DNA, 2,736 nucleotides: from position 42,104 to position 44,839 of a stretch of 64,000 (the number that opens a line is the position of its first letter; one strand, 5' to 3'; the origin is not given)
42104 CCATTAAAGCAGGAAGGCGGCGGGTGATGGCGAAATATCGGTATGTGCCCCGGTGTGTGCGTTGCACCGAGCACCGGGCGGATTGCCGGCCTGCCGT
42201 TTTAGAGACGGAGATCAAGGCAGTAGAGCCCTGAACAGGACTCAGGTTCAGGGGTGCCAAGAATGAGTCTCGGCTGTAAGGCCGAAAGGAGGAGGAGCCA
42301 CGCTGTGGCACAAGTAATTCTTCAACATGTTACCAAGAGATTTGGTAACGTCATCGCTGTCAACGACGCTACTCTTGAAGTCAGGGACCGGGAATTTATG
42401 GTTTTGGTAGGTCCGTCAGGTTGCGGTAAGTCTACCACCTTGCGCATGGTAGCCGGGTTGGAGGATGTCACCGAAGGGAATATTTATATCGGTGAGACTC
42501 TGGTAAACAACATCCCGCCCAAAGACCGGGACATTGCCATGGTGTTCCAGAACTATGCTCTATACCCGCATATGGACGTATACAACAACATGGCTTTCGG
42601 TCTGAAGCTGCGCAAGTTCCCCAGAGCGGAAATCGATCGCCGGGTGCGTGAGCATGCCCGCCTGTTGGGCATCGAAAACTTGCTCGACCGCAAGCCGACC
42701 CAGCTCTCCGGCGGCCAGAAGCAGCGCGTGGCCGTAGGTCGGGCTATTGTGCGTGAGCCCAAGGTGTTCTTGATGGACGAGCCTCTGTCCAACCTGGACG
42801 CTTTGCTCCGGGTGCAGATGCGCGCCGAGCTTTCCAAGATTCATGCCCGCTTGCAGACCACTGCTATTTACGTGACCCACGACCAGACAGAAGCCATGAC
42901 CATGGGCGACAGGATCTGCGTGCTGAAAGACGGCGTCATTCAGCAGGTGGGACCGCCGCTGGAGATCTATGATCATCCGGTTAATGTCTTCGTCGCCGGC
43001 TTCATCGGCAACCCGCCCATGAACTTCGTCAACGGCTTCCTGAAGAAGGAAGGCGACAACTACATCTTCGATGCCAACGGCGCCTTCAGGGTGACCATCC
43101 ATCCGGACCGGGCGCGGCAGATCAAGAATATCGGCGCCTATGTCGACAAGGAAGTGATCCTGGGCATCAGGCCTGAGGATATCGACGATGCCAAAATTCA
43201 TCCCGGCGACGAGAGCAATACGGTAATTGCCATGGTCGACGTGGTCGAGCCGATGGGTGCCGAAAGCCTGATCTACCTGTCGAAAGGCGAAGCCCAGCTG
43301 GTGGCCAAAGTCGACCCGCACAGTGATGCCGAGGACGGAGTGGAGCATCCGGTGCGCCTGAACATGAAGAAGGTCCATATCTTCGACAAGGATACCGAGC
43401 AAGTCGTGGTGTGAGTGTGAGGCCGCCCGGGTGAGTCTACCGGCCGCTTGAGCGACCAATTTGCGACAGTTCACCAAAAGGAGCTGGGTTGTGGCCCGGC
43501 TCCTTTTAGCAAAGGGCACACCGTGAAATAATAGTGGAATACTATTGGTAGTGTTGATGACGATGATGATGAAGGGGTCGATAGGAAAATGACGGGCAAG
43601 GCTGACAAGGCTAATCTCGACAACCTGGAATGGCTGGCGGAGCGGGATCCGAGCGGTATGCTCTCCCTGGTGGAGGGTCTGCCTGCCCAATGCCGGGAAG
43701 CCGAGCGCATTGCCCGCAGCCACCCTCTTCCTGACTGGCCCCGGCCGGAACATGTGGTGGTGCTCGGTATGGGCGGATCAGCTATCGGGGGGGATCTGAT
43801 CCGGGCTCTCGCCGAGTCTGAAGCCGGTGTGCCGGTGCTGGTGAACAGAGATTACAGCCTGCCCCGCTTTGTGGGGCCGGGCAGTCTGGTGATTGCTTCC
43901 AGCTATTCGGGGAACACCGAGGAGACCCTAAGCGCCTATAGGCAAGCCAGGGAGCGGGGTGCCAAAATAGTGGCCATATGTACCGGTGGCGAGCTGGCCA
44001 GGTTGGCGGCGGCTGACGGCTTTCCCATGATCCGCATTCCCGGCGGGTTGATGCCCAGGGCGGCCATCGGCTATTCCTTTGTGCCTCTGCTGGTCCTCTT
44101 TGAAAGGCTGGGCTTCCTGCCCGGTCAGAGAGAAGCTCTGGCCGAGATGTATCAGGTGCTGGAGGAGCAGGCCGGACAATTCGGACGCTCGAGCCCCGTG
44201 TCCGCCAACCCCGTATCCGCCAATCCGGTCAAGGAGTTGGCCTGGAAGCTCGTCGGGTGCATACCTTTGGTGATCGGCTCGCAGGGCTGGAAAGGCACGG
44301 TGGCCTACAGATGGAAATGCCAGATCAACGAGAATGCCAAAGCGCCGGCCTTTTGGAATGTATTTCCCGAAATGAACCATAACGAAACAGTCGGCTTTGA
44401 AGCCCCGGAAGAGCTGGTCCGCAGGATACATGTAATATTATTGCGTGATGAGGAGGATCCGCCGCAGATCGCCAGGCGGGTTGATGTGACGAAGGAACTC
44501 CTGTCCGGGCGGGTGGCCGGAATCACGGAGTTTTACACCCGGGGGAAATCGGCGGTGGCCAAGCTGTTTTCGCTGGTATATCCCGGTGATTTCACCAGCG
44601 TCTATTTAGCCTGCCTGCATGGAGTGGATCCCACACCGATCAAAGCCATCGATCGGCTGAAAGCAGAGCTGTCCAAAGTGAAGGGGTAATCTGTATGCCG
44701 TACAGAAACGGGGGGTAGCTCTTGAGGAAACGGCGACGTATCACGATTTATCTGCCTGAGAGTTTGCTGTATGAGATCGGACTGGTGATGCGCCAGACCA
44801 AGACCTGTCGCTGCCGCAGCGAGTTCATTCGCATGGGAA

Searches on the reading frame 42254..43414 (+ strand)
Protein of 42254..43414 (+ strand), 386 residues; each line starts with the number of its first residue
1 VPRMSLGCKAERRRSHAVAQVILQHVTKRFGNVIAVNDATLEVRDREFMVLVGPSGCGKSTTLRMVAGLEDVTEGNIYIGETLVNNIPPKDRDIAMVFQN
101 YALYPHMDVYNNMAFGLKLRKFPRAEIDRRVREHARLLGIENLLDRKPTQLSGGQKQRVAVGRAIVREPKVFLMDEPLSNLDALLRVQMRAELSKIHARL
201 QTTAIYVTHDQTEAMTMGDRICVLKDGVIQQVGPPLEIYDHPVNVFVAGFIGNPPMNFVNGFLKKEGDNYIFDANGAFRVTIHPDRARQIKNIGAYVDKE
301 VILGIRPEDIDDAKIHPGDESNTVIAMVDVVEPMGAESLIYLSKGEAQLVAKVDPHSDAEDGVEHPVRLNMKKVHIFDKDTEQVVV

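Call 8: search_protein_families(library=ncbifam, proteins=[window:42254-43414:+], max_evalue=0.01)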
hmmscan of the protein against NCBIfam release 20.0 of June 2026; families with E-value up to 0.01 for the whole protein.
window:42254-43414:+ (386 aa): 186 families (the best 25 are shown)
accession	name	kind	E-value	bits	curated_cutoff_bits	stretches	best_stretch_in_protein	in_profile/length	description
NF008653.0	PRK11650.1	subfamily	1.1e-141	472.1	432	1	19-385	2-355/357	sn-glycerol-3-phosphate ABC transporter ATP-binding protein UgpC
NF008233.0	PRK11000.1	equivalog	7.7e-121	403.4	568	1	19-381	2-357/369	maltose/maltodextrin ABC transporter ATP-binding protein MalK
NF006987.0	PRK09452.1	equivalog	2.6e-100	335.8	482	1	15-353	12-344/378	spermidine/putrescine ABC transporter ATP-binding protein PotA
NF040933.2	ABC_arch_GlcV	equivalog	1.5e-99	333.3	450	1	20-377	2-357/357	glucose ABC transporter ATP-binding protein GlcV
TIGR01187.1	potA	subfamily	8.6e-94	314.2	355.6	1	51-359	1-303/325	polyamine ABC transporter ATP-binding protein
TIGR03265.1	PhnT2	equivalog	2.8e-92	309.7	457.7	1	20-359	4-330/353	putative 2-aminoethylphosphonate ABC transporter ATP-binding protein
NF043075.1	MMSYN1_0197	equivalog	1.4e-89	300.4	550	1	22-350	4-314/341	spermidine/putrescine ABC transporter ATP-binding protein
NF008513.0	PRK11432.1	equivalog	4.8e-82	275.7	496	1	21-372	7-342/351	ferric ABC transporter ATP-binding protein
NF040840.2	tungstate_WtpC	equivalog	1e-81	275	440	1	25-336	6-303/347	tungstate ABC transporter ATP-binding protein WtpC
TIGR00968.1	3a0106s01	subfamily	4.7e-79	265.3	342.75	1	22-253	2-233/237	sulfate ABC transporter ATP-binding protein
NF008621.0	PRK11607.1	equivalog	9.1e-78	261.7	613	1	21-349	20-341/377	putrescine ABC transporter ATP-binding subunit PotG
TIGR03258.1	PhnT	equivalog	1.6e-77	261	499.15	1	14-255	2-244/359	2-aminoethylphosphonate ABC transport system ATP-binding subunit PhnT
TIGR01186.1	proV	subfamily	3.8e-69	233.5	326.6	1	29-253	2-232/363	betaine/proline/choline family ABC transporter ATP-binding protein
NF008105.0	PRK10851.1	equivalog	4.8e-67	226.2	502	1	23-263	5-247/362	sulfate/thiosulfate ABC transporter ATP-binding protein CysA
TIGR03415.1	ABC_choXWV_ATP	equivalog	5.1e-60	203.4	483.75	1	24-257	28-272/382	choline ABC transporter ATP-binding protein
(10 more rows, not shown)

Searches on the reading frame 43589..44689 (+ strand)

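Call 8: search_protein_families(library=ncbifam, proteins=[window:43589-44689:+], max_evalue=0.01)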
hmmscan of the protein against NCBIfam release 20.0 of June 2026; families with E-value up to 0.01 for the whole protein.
window:43589-44689:+ (366 aa): 13 families
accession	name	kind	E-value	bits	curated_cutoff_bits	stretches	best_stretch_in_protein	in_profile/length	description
NF006426.0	PRK08674.1-6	subfamily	3.6e-133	443.8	295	1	10-365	2-353/354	bifunctional phosphoglucose/phosphomannose isomerase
NF006425.0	PRK08674.1-5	equivalog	1.7e-114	382.5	471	1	8-363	3-355/358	bifunctional phosphoglucose/phosphomannose isomerase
TIGR02128.1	G6PI_arch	equivalog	5.1e-83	278.5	213.9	1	54-361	22-307/308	bifunctional phosphoglucose/phosphomannose isomerase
NF006423.0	PRK08674.1-2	equivalog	2.3e-77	260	254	1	54-362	28-317/317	bifunctional phosphoglucose/phosphomannose isomerase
NF006424.0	PRK08674.1-3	equivalog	1.2e-62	212.4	730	1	6-362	2-353/355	bifunctional phosphoglucose/phosphomannose isomerase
NF006422.0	PRK08674.1-1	subfamily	1.2e-40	139.9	317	1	45-364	18-298/302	bifunctional phosphoglucose/phosphomannose isomerase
NF001484.0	PRK00331.1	subfamily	2.8e-06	26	381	1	53-132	286-368/601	isomerizing glutamine--fructose-6-phosphate transaminase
TIGR01135.1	glmS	equivalog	4.5e-06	25.4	418.05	1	53-132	291-373/607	glutamine--fructose-6-phosphate transaminase (isomerizing)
NF041755.1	RuMP_HxlAB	equivalog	0.00031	19.8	500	1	95-135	286-326/391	bifunctional 3-hexulose-6-phosphate synthase/6-phospho-3-hexuloisomerase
TIGR03127.2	RuMP_HxlB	equivalog_domain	0.00032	20.6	160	1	78-154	54-127/178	6-phospho-3-hexuloisomerase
NF010701.0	PRK14101.1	equivalog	0.0033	15.7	920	1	93-140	511-559/638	bifunctional transcriptional regulator/glucokinase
NF008458.0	PRK11337.1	equivalog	0.0043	16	378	1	97-132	188-223/293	MurR/RpiR family transcriptional regulator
NF007080.0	PRK09533.1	equivalog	0.0057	14.5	712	1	54-118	457-529/949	bifunctional transaldolase/phosoglucose isomerase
